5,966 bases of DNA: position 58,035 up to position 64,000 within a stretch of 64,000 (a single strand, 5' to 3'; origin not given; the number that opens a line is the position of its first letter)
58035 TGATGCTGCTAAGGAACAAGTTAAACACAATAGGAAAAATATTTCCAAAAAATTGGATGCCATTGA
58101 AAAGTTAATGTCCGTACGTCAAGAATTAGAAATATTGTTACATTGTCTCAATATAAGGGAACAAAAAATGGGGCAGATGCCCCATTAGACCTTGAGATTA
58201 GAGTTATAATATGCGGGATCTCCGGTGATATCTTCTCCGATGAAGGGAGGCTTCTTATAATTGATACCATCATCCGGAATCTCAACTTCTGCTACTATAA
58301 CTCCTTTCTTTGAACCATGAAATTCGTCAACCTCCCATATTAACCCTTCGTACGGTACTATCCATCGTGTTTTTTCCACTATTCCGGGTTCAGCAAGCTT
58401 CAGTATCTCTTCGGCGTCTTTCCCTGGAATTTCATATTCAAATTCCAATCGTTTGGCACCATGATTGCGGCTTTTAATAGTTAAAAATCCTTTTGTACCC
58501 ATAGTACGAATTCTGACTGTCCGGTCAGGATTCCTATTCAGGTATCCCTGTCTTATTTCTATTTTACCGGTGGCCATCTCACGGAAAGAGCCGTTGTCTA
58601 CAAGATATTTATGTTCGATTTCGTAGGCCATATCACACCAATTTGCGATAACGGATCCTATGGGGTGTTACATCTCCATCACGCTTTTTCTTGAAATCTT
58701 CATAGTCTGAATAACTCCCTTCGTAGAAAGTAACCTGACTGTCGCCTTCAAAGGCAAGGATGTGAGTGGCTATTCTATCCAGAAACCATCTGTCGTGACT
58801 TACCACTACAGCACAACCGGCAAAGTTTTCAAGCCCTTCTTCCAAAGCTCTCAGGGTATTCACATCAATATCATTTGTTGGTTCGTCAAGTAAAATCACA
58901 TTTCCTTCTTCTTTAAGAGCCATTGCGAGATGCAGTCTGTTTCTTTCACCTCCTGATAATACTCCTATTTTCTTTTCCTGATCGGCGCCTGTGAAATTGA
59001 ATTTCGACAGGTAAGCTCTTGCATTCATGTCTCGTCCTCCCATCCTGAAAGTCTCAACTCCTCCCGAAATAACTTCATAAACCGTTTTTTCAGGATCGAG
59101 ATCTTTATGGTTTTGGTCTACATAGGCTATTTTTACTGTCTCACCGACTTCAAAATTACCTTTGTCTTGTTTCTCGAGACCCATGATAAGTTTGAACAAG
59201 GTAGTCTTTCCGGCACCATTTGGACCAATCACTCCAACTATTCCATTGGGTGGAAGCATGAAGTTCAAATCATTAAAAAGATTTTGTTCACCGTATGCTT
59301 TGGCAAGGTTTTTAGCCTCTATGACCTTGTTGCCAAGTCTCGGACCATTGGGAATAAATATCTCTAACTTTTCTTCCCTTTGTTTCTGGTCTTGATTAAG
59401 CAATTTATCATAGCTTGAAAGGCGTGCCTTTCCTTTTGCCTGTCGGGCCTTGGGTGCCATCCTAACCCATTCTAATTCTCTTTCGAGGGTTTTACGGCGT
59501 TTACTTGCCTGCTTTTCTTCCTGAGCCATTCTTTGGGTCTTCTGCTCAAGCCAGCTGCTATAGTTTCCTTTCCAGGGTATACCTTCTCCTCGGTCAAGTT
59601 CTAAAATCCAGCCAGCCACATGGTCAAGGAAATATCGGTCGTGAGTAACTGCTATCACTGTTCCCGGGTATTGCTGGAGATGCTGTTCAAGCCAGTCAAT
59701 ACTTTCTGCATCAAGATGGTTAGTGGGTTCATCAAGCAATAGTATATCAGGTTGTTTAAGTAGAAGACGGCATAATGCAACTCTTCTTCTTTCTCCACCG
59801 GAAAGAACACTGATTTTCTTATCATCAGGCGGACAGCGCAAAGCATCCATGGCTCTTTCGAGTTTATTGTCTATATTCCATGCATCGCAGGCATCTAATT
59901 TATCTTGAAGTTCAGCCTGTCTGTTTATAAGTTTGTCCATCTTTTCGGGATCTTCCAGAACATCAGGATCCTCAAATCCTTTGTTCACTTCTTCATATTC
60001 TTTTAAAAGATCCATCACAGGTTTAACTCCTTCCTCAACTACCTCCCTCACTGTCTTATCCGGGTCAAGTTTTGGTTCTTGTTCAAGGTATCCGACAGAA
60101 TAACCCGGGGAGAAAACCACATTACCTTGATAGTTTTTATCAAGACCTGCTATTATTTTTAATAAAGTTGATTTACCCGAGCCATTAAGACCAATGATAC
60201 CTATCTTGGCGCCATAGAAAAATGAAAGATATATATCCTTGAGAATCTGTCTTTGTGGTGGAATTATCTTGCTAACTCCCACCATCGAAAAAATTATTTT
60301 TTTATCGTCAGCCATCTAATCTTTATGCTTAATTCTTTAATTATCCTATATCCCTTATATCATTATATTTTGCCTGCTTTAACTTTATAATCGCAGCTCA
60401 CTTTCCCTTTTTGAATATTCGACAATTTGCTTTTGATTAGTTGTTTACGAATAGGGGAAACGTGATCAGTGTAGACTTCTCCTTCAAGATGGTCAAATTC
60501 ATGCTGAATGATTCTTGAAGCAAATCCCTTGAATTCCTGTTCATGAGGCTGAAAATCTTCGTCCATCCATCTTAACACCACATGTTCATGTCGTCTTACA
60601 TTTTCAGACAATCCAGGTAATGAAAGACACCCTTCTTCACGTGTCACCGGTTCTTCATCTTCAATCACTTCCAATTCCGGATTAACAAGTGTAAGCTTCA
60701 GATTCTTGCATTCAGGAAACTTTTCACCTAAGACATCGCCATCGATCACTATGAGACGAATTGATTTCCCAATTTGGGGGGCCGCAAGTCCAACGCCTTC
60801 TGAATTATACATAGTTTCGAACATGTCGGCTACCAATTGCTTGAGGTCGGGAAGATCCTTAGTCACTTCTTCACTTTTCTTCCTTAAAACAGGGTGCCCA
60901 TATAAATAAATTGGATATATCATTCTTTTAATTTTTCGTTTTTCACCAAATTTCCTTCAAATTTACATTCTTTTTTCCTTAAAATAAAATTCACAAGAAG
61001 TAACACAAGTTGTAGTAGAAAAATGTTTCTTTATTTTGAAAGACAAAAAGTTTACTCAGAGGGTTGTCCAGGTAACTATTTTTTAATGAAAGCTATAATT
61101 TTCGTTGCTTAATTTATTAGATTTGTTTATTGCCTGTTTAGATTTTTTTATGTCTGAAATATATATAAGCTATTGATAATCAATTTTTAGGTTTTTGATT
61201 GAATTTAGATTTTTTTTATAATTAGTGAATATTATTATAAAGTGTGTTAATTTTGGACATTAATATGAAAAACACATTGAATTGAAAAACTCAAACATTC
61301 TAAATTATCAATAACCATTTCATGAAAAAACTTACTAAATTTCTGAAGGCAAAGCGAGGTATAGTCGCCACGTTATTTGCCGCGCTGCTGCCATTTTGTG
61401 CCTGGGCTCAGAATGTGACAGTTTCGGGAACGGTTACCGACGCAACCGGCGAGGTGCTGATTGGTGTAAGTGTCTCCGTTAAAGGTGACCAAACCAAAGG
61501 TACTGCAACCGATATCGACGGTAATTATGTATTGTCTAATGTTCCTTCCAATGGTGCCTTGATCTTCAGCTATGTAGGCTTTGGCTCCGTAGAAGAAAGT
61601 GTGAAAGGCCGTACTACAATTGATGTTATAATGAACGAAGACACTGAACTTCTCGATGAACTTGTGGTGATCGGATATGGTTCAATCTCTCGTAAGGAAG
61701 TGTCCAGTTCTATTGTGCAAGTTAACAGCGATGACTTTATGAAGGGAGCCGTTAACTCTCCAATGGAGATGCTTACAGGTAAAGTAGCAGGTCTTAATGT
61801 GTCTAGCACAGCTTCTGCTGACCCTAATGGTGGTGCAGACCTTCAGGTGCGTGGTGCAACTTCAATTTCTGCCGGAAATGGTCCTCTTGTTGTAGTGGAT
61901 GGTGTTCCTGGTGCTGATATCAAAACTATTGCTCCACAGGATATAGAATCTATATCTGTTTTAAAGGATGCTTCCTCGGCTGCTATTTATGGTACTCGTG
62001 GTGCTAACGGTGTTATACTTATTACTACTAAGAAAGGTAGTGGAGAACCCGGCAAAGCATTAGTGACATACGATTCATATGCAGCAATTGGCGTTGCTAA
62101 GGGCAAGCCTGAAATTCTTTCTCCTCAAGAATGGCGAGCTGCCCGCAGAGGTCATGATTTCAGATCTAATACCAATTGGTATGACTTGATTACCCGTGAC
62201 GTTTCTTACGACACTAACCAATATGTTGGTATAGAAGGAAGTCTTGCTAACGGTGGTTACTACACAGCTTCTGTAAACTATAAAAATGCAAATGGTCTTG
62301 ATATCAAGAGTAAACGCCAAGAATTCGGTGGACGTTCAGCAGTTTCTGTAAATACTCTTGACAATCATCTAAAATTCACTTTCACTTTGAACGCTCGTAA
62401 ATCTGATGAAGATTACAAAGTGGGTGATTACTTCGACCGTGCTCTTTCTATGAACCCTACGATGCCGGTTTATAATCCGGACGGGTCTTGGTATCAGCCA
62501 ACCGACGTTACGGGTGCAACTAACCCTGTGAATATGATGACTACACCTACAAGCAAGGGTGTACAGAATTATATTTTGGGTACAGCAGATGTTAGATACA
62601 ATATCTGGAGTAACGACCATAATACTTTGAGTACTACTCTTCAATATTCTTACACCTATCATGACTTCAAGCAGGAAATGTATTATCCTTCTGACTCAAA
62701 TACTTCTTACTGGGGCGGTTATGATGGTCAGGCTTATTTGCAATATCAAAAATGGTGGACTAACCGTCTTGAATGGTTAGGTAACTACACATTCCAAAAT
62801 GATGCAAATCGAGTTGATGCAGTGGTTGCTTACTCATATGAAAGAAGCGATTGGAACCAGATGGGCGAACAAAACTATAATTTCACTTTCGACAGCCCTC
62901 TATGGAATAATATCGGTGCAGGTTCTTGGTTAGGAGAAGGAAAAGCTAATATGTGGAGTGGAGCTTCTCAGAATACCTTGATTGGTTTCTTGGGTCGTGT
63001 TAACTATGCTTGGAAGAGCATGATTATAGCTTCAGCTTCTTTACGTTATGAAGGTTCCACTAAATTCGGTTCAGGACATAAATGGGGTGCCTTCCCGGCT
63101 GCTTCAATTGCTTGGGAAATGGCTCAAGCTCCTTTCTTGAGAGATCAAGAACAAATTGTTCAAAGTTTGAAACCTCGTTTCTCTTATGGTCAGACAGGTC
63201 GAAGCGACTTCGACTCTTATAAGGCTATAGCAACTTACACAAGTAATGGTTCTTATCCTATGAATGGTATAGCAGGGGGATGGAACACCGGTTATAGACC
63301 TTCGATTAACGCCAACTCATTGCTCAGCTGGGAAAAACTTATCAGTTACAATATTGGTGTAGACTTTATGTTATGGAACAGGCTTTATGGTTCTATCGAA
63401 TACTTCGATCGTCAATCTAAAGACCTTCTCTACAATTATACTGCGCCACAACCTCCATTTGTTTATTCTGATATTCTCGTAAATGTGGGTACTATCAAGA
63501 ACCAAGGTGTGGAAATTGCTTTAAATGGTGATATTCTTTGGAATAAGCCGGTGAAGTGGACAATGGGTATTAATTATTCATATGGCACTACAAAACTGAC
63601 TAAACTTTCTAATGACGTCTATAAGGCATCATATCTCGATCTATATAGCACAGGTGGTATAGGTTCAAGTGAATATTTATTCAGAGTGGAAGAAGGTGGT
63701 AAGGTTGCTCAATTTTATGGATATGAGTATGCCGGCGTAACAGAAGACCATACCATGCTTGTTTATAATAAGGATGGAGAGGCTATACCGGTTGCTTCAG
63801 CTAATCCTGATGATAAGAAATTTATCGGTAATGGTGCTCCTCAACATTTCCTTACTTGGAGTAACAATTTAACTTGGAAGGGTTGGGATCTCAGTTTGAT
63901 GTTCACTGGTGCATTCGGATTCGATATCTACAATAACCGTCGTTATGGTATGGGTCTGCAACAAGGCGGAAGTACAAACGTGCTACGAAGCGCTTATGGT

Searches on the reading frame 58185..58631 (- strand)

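Call 76: search_protein_families(library=pfam, proteins=[window:58185-58631:-], max_evalue=0.001)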
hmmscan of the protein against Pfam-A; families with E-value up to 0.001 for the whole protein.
window:58185-58631:- (148 aa): 1 family
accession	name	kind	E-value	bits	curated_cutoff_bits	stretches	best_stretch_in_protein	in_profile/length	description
PF01928.26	CYTH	-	2.8e-12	47.3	23.2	1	3-134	2-159/179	CYTH domain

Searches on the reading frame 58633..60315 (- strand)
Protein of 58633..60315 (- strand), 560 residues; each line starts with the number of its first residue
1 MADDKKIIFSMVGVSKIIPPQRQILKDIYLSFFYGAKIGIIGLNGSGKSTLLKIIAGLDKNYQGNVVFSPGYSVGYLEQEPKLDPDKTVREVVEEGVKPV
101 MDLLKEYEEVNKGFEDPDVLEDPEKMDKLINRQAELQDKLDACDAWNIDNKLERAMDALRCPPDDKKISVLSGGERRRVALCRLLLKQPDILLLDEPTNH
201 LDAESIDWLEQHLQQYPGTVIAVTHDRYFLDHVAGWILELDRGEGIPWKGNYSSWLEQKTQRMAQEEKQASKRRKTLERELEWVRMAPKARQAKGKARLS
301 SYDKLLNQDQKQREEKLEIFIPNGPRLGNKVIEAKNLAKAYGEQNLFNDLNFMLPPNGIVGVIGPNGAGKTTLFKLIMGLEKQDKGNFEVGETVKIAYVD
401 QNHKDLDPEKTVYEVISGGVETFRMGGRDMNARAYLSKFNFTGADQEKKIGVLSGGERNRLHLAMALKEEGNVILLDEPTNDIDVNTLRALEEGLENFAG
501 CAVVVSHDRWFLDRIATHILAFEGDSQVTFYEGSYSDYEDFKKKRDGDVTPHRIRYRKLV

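Call 76: search_protein_families(library=pfam, proteins=[window:58633-60315:-], max_evalue=0.001)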
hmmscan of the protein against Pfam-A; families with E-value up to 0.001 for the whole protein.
window:58633-60315:- (560 aa): 14 families
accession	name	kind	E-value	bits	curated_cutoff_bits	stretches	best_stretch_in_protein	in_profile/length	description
PF00005.33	ABC_tran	-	9.8e-56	188.6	25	2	25-199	1-137/137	ABC transporter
PF13304.12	AAA_21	-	7.8e-18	66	27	1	359-408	1-56/304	AAA domain, putative AbiEii toxin, Type IV TA system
PF12848.13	ABC_tran_Xtn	-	7.7e-12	45.6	25.9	1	238-315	1-81/85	ABC transporter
PF02463.25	SMC_N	-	3e-09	37.1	40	0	357-512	24-202/220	RecF/RecN/SMC N terminal domain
PF13555.12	AAA_29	-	2.4e-06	27.6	27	0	347-374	12-39/61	P-loop containing region of AAA domain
PF13175.12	AAA_15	-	3.4e-05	24.1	32.1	0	39-60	27-48/374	AAA ATPase domain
PF13238.12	AAA_18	-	3.6e-05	24.7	29.4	0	38-107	1-66/128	AAA domain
PF13401.12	AAA_22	-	5.5e-05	23.9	27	0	358-405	6-45/130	AAA domain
PF00931.28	NB-ARC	-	8.5e-05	22.4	23.5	0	358-398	19-59/248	NB-ARC domain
PF01926.29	MMR_HSR1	-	0.00031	21.3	21.9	0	360-401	2-41/113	50S ribosome-binding GTPase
PF01637.24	ATPase_2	-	0.00066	20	33.2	0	357-406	20-61/225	ATPase domain predominantly from Archaea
PF13476.12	AAA_23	-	0.0009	20.4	27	1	347-377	10-39/201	AAA domain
PF13173.12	AAA_14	-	0.00093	19.6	27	0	358-404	3-40/129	AAA domain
PF13521.12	AAA_28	-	0.00096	19.8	27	0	37-81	1-40/164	AAA domain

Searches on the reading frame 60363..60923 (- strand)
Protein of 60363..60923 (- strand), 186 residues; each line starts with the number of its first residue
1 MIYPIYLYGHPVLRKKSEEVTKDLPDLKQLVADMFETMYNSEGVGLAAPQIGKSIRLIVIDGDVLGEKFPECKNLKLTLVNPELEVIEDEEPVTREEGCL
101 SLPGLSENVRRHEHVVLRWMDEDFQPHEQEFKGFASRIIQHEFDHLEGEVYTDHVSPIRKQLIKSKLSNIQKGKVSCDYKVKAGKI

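Call 76: search_protein_families(library=pfam, proteins=[window:60363-60923:-], max_evalue=0.001)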
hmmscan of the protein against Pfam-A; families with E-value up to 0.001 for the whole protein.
window:60363-60923:- (186 aa): 1 family
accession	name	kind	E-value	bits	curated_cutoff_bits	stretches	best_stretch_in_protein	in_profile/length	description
PF01327.26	Pep_deformylase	-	4.3e-50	169.8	22.8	1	3-160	2-155/156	Polypeptide deformylase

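Call 87: find_encoding_contigs(protein=window:60363-60923:-, flank=10000, max_places=1)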
Protein window:60363-60923:- (186 aa): 2 contigs read that carry it; 1 place shown.
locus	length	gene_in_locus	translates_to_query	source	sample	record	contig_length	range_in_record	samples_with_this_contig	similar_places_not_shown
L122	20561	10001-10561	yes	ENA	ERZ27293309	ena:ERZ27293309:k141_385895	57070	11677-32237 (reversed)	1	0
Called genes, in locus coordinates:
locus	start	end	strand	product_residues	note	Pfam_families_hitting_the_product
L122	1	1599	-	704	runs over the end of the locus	PF14508:GH97_N, PF10566:Glyco_hydro_97, PF14509:GH97_C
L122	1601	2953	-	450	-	PF00128:Alpha-amylase, PF14701:hDGE_amylase (weak)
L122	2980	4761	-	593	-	PF03714:PUD (faint), PF16738:CBM26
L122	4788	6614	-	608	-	PF07980:SusD_RagB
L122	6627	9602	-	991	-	PF13620:CarboxypepD_reg, PF13715:CarbopepD_reg_2, PF07715:Plug, PF00593:TonB_dep_Rec_b-barrel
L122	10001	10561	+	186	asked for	PF01327:Pep_deformylase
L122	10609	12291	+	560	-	PF00005:ABC_tran, PF02463:SMC_N (faint), PF13175:AAA_15 (faint), PF13555:AAA_29 (faint), PF13304:AAA_21 (faint), PF12848:ABC_tran_Xtn, PF00005:ABC_tran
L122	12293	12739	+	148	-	PF01928:CYTH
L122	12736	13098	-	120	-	PF00376:MerR, PF13411:MerR_1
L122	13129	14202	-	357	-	PF01551:Peptidase_M23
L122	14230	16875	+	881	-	PF01411:tRNA-synt_2c, PF07973:tRNA_SAD, PF02272:DHHA1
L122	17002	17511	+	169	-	-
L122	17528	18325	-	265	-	PF13187:Fer4_9 (faint), PF12838:Fer4_7 (faint)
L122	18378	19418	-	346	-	PF06144:DNA_pol3_delta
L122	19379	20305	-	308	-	PF02517:Rce1-like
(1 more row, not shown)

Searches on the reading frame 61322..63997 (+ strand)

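Call 76: search_protein_families(library=pfam, proteins=[window:61322-63997:+], max_evalue=0.001)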
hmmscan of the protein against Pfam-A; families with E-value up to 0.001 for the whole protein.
window:61322-63997:+ (892 aa): 4 families
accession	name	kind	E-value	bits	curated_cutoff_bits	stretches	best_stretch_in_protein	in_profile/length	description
PF13715.12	CarbopepD_reg_2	-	1.1e-15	57.9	32.2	1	34-116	1-88/88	CarboxypepD_reg-like domain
PF07715.20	Plug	-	2.1e-15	57.6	23.9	1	125-231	3-107/107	TonB-dependent Receptor Plug Domain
PF00593.30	TonB_dep_Rec_b-barrel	-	5.8e-15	56.5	27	1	418-768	43-359/436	TonB dependent receptor-like, beta-barrel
PF13620.12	CarboxypepD_reg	-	8.6e-11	42.5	32.3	1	33-94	1-67/82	Carboxypeptidase regulatory-like domain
